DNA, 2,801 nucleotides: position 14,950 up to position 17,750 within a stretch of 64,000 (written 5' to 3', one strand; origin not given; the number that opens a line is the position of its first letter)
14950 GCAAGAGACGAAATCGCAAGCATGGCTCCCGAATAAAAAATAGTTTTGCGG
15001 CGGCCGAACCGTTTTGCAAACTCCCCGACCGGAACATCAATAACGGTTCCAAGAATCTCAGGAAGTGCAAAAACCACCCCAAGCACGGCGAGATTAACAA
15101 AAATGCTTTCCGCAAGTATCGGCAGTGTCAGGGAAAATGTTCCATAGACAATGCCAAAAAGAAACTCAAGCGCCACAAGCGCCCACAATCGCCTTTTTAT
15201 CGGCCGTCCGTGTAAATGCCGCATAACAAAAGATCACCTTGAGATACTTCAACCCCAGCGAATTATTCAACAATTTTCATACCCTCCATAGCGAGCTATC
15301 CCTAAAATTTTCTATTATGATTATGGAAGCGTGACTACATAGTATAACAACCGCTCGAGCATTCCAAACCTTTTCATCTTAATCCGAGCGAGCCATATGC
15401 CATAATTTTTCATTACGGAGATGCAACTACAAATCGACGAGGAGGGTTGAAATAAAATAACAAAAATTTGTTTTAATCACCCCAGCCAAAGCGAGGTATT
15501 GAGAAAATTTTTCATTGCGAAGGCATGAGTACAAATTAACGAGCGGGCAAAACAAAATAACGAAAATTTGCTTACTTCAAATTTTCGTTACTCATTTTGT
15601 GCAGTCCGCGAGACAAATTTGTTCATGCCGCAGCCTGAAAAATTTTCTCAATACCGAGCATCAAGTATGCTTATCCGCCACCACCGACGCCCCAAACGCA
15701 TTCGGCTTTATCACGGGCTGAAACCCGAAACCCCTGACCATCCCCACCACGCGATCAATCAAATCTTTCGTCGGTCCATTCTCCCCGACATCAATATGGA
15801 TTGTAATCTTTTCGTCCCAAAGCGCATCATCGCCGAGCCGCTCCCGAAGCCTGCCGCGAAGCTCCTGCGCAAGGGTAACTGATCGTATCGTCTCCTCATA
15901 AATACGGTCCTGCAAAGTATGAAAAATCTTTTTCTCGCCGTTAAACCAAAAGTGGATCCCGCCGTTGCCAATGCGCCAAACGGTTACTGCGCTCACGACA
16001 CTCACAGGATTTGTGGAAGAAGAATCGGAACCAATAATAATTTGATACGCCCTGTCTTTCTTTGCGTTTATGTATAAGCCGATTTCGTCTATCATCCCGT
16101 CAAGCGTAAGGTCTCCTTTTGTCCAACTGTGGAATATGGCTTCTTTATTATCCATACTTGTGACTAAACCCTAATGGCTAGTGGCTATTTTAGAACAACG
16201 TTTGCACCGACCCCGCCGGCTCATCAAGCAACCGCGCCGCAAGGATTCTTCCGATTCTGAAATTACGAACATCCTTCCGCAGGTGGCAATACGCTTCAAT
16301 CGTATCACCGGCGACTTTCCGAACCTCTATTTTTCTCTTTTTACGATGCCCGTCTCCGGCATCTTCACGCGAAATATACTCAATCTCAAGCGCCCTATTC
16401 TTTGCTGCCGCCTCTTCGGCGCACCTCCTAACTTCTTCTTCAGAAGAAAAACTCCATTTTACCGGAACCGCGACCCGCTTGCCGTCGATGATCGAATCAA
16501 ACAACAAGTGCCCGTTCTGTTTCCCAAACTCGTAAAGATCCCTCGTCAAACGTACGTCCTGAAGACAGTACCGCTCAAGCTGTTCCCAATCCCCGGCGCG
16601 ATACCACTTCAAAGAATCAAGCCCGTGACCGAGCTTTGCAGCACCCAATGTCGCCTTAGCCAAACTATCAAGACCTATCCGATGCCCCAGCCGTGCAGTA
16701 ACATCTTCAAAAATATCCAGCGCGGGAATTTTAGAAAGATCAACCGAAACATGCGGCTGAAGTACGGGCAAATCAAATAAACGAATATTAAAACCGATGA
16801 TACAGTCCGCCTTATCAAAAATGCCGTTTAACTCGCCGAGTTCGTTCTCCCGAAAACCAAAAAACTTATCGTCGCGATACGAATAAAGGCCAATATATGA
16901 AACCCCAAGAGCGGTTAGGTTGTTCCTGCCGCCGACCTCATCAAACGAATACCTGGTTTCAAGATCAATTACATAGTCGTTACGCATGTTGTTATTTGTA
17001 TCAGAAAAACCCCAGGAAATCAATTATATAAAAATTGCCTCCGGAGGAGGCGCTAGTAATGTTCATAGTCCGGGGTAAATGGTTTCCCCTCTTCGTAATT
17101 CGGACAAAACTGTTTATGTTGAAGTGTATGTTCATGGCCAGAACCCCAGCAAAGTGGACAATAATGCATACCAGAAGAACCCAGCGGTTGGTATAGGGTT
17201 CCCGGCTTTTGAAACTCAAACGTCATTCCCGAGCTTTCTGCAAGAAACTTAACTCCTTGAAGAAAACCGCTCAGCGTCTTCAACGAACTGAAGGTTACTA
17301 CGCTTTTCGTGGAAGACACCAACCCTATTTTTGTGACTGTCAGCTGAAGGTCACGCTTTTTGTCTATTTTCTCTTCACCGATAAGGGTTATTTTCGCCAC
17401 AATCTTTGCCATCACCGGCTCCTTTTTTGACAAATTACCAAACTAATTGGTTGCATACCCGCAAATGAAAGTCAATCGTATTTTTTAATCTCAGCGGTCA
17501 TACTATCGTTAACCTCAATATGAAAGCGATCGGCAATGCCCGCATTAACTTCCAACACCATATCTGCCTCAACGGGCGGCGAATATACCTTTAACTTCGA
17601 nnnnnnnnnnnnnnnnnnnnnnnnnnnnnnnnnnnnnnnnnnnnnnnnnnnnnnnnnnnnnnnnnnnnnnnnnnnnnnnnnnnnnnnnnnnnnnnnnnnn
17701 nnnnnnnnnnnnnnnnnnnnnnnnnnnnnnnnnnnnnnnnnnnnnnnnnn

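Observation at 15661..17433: Three-gene module of a Zn-ribbon protein, a DEDD exonuclease fused to a WYL-like domain, and a YkuK/DUF458 RNase H-like protein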

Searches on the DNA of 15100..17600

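Call 36: search_rna_families(source=window, start=15100, end=17600, threshold=evalue, max_evalue=1)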
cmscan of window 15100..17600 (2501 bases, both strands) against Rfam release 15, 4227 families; matches with E-value up to 1: 2.
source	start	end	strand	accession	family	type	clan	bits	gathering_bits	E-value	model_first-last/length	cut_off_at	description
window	15539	15609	-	RF00832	mir-71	Gene; miRNA;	-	23.6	50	0.08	1-73/73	no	mir-71 microRNA precursor family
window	15467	15629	-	RF01889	lincRNA-p21_1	Gene; lncRNA;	-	20.7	75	0.88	1-174/174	no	LincRNA-p21 conserved region 1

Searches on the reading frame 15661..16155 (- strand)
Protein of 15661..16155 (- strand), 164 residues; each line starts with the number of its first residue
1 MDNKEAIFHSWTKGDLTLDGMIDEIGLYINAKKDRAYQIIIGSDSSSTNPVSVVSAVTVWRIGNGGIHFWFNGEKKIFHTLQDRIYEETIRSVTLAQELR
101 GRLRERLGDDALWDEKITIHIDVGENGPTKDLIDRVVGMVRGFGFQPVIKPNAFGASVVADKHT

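Call 3: search_protein_families(library=pfam, proteins=[window:15661-16155:-], max_evalue=1)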
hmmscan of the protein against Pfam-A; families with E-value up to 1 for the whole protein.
window:15661-16155:- (164 aa): 1 family
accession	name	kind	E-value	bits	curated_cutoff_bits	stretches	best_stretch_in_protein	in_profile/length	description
PF04308.18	RNaseH_like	-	1.9e-39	135.3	25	1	21-164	2-144/145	Ribonuclease H-like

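Call 4: search_protein_families(library=ncbifam, proteins=[window:15661-16155:-], max_evalue=1)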
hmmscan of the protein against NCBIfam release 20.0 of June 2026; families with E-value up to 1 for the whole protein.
window:15661-16155:- (164 aa): 0 families

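Call 5: search_protein_families(library=padloc, proteins=[window:15661-16155:-], max_evalue=1)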
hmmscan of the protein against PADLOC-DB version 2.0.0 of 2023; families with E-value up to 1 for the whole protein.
window:15661-16155:- (164 aa): 0 families

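Call 18: search_solved_structures(query=window:15661-16155:-, max_evalue=1, show_alignments=1)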
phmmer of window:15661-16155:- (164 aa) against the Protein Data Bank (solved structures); distinct sequences matched with E-value up to 1: 0.

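Call 26: find_homologous_proteins(query=window:15661-16155:-)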
Query window:15661-16155:- (164 aa): 489 proteins with E <= 0.001 among 534 candidates; the best 120 are listed.
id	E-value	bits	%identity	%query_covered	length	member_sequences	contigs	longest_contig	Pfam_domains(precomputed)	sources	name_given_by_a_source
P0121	3.2e-105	367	100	100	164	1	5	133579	PF04308.19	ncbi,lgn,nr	ncbi:MAG: hypothetical protein HYW90_01990 [Candidatus Sungbacteria bacterium]|nr:hypothetical prote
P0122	1.2e-100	352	99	96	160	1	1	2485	PF04308.19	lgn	-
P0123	1.5e-96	339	94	98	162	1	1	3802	PF04308.19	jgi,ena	-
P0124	1.6e-93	329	89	98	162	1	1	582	PF04308.19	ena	-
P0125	1.7e-92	326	86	100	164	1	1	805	PF04308.19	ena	-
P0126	4.7e-88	311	85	98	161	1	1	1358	PF04308.19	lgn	-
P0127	1.0e-85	304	81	99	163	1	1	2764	PF04308.19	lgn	-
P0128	6.3e-85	301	82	98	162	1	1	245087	PF04308.19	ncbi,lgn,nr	ncbi:MAG: ribonuclease H-like YkuK family protein [bacterium]|nr:ribonuclease H-like YkuK family pro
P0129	2.6e-84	299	80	100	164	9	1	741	PF04308.19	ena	-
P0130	3.0e-83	296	79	100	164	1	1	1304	PF04308.19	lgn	-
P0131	7.7e-82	291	76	100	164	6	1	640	PF04308.19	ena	-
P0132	1.5e-80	287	78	98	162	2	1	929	PF04308.19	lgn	-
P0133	1.9e-79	283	76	100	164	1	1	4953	PF04308.19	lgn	-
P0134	3.2e-72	260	68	99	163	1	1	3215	PF04308.19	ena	-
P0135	6.8e-70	252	67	99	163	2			PF04308.19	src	-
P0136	2.0e-69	251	68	96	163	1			PF04308.19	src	-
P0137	2.2e-69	251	69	96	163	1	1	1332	PF04308.19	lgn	-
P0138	9.9e-68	245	68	96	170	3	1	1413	PF04308.19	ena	-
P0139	1.9e-67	244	66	96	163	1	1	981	PF04308.19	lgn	-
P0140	2.0e-67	244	66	96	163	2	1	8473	PF04308.19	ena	-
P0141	5.2e-67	243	65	99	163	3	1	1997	PF04308.19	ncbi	-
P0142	8.7e-67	242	65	99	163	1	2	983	PF04308.19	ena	-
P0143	1.5e-66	241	65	98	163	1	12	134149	PF04308.19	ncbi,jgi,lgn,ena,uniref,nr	ncbi:MAG: hypothetical protein A3B37_01100 [Candidatus Sungbacteria bacterium RIFCSPLOWO2_01_FULL_59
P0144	3.0e-66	240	65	96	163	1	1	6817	PF04308.19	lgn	-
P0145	4.2e-66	240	66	99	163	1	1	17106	PF04308.19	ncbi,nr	ncbi:MAG: ribonuclease H-like YkuK family protein [bacterium]|nr:ribonuclease H-like YkuK family pro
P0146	5.5e-66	240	63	96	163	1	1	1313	PF04308.19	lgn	-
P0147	6.7e-66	239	68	96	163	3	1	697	PF04308.19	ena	-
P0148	1.3e-65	238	66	96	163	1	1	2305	PF04308.19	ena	-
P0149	1.5e-65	238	63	99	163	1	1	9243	PF04308.19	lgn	-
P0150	2.0e-65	238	63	99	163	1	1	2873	PF04308.19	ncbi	-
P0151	3.2e-65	237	64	99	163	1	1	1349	PF04308.19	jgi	jgi:predicted RNase H-related nuclease YkuK (DUF458 family)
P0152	3.6e-65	237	64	96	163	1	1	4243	PF04308.19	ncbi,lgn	-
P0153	4.6e-65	237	64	96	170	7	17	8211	PF04308.19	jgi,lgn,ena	-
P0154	5.4e-65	236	66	96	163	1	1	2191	PF04308.19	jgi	jgi:hypothetical protein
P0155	5.8e-65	236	66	96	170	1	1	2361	PF04308.19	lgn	-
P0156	1.3e-64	235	64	98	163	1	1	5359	PF04308.19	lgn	-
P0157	1.7e-64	235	64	96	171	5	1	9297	PF04308.19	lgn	-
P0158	2.1e-64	234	63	96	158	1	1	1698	PF04308.19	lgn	-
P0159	2.5e-64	234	63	96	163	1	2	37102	PF04308.19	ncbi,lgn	-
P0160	2.8e-64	234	62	99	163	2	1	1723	PF04308.19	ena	-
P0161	3.5e-64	234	65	96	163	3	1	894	PF04308.19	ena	-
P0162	5.3e-64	233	64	96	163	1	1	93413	PF04308.19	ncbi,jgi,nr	ncbi:hypothetical protein C4552_04520 [Candidatus Parcubacteria bacterium]|nr:MAG: hypothetical prot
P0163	8.1e-64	232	63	99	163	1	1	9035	PF04308.19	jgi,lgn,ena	-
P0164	4.0e-63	230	62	99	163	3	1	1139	PF04308.19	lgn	-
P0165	1.5e-62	228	65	96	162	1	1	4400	PF04308.19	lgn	-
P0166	3.5e-62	227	63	96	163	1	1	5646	PF04308.19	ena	-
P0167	9.7e-62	226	63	97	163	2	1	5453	PF04308.19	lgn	-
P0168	1.6e-60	222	64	96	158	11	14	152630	PF04308.19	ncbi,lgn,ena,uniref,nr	ncbi:MAG: hypothetical protein A3G49_03025 [Candidatus Sungbacteria bacterium RIFCSPLOWO2_12_FULL_41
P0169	2.6e-60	221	63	96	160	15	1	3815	PF04308.19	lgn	-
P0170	2.9e-60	221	63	96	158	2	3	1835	PF04308.19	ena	-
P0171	1.3e-59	219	64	90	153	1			PF04308.19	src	-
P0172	4.5e-59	217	62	98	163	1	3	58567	PF04308.19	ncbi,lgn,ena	-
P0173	9.1e-59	216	63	98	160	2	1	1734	PF04308.19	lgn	-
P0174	4.9e-58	214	61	96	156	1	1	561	PF04308.19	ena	-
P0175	6.1e-58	213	59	98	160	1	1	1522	PF04308.19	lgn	-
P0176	9.4e-58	213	62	97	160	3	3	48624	PF04308.19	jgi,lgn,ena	-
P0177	1.1e-57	213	61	96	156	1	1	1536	PF04308.19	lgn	-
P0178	1.2e-57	212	61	96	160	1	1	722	PF04308.19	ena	-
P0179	2.0e-57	212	62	96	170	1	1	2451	PF04308.19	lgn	-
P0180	5.4e-57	210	63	91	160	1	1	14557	PF04308.19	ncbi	-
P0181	8.2e-57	210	59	99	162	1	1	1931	PF04308.19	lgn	-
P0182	2.0e-56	208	58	100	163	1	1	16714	PF04308.19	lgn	-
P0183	2.2e-56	208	59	96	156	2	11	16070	PF04308.19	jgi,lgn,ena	-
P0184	2.9e-56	208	61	96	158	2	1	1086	PF04308.19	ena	-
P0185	5.0e-56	207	60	96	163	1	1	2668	PF04308.19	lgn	-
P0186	7.5e-56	207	59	96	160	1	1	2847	PF04308.19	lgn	-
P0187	8.6e-56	206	56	98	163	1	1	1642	PF04308.19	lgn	-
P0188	1.0e-55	206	60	91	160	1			PF04308.19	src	-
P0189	1.2e-55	206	63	91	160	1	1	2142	PF04308.19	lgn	-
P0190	1.8e-55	205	55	100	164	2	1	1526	PF04308.19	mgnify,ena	mgnify:CR=1 FL=1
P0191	2.0e-55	205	52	100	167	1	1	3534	PF04308.19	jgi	jgi:uncharacterized protein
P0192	2.1e-55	205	58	96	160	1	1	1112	PF04308.19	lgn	-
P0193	3.0e-55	205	59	96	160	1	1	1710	PF04308.19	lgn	-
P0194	3.3e-55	204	55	100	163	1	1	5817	PF04308.19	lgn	-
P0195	3.6e-55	204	58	96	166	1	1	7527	PF04308.19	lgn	-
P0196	1.4e-54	202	55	96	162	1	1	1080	PF04308.19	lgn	-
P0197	1.4e-54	202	56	100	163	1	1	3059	PF04308.19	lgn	-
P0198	2.0e-54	202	54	100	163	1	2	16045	PF04308.19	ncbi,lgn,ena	-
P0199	3.2e-54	201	57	96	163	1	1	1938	PF04308.19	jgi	-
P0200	3.3e-54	201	59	92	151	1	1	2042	PF04308.19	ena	-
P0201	3.8e-54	201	55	100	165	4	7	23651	PF04308.19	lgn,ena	-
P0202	4.1e-54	201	61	91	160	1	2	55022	PF04308.19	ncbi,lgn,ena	-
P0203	4.1e-54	201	55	96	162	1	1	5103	PF04308.19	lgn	-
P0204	4.2e-54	201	54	99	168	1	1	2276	PF04308.19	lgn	-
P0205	4.7e-54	201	57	96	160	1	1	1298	PF04308.19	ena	-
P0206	4.8e-54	201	55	100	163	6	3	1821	PF04308.19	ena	-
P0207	5.5e-54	200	59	97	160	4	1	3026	PF04308.19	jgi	-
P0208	6.5e-54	200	52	100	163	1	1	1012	PF04308.19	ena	-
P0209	6.5e-54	200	58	91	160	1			PF04308.19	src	-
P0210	6.6e-54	200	57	96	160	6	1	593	PF04308.19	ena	-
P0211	7.2e-54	200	55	99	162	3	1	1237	PF04308.19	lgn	-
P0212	7.5e-54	200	60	91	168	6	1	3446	PF04308.19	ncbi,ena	-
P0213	8.8e-54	200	55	100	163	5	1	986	PF04308.19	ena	-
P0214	1.4e-53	199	60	97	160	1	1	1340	PF04308.19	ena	-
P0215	1.5e-53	199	59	96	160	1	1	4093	PF04308.19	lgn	-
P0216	1.5e-53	199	56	100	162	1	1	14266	PF04308.19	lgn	-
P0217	1.5e-53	199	54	100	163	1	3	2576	PF04308.19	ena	-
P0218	1.9e-53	199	54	99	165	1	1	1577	PF04308.19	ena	-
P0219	2.1e-53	199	58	91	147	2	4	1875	PF04308.19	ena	-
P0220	2.2e-53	199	58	93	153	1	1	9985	PF04308.19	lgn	-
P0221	2.3e-53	198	59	98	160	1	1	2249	PF04308.19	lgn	-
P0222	2.6e-53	198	58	92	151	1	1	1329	PF04308.19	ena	-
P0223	4.1e-53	198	57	99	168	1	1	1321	PF04308.19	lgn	-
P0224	4.7e-53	197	58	97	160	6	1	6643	PF04308.19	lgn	-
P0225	6.2e-53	197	55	100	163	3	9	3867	PF04308.19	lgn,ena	-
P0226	6.3e-53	197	52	100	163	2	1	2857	PF04308.19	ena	-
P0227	8.0e-53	197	57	96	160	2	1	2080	PF04308.19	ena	-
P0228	1.1e-52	196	58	91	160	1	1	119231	PF04308.19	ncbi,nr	ncbi:MAG: ribonuclease H-like YkuK family protein [bacterium]|nr:ribonuclease H-like YkuK family pro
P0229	1.5e-52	196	53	100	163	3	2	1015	PF04308.19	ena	-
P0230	1.6e-52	196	56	98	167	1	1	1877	PF04308.19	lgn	-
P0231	1.7e-52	196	55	97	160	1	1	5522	PF04308.19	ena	-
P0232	1.8e-52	196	55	97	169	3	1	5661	PF04308.19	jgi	-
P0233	2.2e-52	195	54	96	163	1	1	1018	PF04308.19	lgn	-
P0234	2.4e-52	195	57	92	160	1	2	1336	PF04308.19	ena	-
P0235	2.9e-52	195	57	91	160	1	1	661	PF04308.19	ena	-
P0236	3.2e-52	195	57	98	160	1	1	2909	PF04308.19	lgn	-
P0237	3.4e-52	195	54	100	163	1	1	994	PF04308.19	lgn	-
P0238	3.9e-52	194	53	97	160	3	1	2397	PF04308.19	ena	-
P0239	4.2e-52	194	55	99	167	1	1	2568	PF04308.19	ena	-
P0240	4.4e-52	194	55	99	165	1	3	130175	PF04308.19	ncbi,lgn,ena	-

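Call 29: find_encoding_contigs(protein=P0121, flank=8000, max_places=4)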
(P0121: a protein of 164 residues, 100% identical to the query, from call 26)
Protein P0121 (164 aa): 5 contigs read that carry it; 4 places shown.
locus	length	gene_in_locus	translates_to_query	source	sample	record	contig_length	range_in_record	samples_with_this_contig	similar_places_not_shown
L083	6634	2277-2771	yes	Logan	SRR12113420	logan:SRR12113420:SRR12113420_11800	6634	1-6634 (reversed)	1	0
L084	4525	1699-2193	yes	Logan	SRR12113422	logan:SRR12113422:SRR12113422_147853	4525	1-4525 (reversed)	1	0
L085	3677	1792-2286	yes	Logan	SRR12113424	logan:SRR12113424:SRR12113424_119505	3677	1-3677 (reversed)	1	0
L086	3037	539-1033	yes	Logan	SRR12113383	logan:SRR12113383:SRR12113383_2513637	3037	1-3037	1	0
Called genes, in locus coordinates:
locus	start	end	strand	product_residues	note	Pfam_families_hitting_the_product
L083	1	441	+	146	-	?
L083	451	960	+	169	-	PF02643:DUF192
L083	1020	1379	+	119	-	-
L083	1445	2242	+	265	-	PF13482:RNase_H_2 (faint), PF13280:WYL (faint)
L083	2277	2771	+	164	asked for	PF04308:RNaseH_like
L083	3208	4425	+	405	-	PF07690:MFS_1, PF05977:MFS_3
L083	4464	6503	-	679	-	-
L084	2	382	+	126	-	?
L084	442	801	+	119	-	-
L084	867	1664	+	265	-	PF13482:RNase_H_2 (faint), PF13280:WYL (faint)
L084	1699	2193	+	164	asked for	PF04308:RNaseH_like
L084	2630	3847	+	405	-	PF07690:MFS_1, PF05977:MFS_3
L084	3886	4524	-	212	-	?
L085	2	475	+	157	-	?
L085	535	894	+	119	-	-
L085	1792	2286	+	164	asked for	PF04308:RNaseH_like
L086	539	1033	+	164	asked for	PF04308:RNaseH_like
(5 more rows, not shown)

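Call 48: predict_structure(alignment_id=A2)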
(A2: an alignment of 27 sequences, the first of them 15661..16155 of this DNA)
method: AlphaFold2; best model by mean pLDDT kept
length: 164 residues; sequences in the alignment: 27
mean_pLDDT: 81.7   pTM: 0.79
mean pLDDT of the five models: 81.7, 81.6, 80.9, 80.9, 79.7
residues with pLDDT >= 90: 61; 70-90: 78; 50-70: 10; < 50: 15
segments of 3 or more residues with pLDDT < 50: 1-3, 153-164
pLDDT, mean of each block of 10 residues (from residue 1): 68 89 93 91 82 90 88 88 85 92 88 82 70 84 84 46 41
secondary structure, 60 per line:
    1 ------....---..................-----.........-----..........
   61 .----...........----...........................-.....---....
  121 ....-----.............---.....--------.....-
elements in order: E7-10 E14-17 H18-31 E37-45 E51-61 E66-76 H81-107 H109-113 E117-124 H130-142 E146-150 H159-163

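Call 66: search_dna_similar(query=window:15661-16155:-, collection=phages, mode=protein, max_evalue=0.001, max_rows=12)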
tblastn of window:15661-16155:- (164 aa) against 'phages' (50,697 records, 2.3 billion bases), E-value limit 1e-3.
No match.

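Call 67: search_dna_similar(query=window:15661-16155:-, collection=plasmids, mode=protein, max_evalue=0.001, max_rows=15)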
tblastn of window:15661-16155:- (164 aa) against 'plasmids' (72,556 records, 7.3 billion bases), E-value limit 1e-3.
Records with a match: 1; places in all: 1; records where one place covers at least 80% of the query: 1.
Best place of each record, by identity: <60% 1.
By first word of the organism name: Bacillus 1.
By predicted mobility (MOB-suite, as given by PLSDB): non-mobilizable 1.
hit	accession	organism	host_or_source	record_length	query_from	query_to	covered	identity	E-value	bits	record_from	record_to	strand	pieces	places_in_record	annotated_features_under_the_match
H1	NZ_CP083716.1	Bacillus velezensis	cell culture,Meju, fermented soybean ...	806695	7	164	96%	22.3%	1e-5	51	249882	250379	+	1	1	ribonuclease H-like YkuK family protein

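Call 69: get_annotated_region(hit=H1, flank=5000)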
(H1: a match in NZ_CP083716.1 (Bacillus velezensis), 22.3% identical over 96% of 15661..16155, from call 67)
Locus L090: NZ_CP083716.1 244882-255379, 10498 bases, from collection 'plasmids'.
description: Bacillus velezensis strain DMB05 plasmid pDMB05-1, complete sequence
organism: Bacillus velezensis (NCBI taxid 492670)
taxonomy: Bacteria; Bacillota; Bacilli; Bacillales; Bacillaceae; Bacillus; Bacillus velezensis
host: -; source: cell culture,Meju, fermented soybean brick; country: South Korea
typing (MOB-suite, as given by PLSDB): non-mobilizable
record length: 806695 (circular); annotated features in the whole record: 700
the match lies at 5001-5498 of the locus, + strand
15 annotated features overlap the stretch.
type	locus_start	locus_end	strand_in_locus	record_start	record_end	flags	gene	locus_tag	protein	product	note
CDS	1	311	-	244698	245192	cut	-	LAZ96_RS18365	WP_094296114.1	L,D-transpeptidase family protein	-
CDS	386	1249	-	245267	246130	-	-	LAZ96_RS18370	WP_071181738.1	metallophosphoesterase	-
CDS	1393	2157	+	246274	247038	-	fadH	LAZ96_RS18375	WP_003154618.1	2,4-dienoyl-CoA reductase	GO:0009062 - fatty acid catabolic process [Evidence IEA]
CDS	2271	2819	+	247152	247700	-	-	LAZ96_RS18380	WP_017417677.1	hypothetical protein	-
CDS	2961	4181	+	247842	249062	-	-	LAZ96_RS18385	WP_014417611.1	EAL-associated domain-containing protein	-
CDS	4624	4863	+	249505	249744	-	-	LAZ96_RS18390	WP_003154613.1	DUF1797 family protein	-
CDS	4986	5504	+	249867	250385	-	-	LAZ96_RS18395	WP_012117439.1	ribonuclease H-like YkuK family protein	-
CDS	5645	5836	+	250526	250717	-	abbA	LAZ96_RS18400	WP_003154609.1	antirepressor AbbA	-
CDS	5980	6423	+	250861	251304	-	cbpB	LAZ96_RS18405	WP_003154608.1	cyclic-di-AMP-binding protein CbpB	-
CDS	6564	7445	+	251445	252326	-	ccpC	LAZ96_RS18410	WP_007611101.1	transcriptional regulator CcpC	-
CDS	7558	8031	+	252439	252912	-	-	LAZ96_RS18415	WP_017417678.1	flavodoxin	-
CDS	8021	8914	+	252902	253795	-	-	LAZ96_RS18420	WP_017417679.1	sialidase family protein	-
CDS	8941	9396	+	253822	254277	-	-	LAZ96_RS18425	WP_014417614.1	flavodoxin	-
CDS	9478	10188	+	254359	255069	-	dapD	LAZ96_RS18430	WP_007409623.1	2,3,4,5-tetrahydropyridine-2,6-dicarboxylate N-acetyltransferase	GO:0009089 - lysine biosynthetic process via diaminopimelate [Evidence IEA]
CDS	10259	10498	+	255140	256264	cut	-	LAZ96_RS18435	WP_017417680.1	N-acetyldiaminopimelate deacetylase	-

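Call 83: find_related_loci(query=A2, collection=viral_contigs, flank=5000)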
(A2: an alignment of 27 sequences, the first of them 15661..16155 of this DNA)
Query A2 (164 aa) in viral_contigs; peptide patterns used: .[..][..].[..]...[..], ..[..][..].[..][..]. (x = any residue, [..] = any of these).
12 stretches matched a pattern; 2 encode a relative of the query (tblastn E <= 1e-3); 2 distinct loci.
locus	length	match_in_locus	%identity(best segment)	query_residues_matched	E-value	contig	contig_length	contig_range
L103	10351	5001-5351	30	38-161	4e-12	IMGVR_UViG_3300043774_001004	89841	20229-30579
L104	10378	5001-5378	28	22-152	9e-10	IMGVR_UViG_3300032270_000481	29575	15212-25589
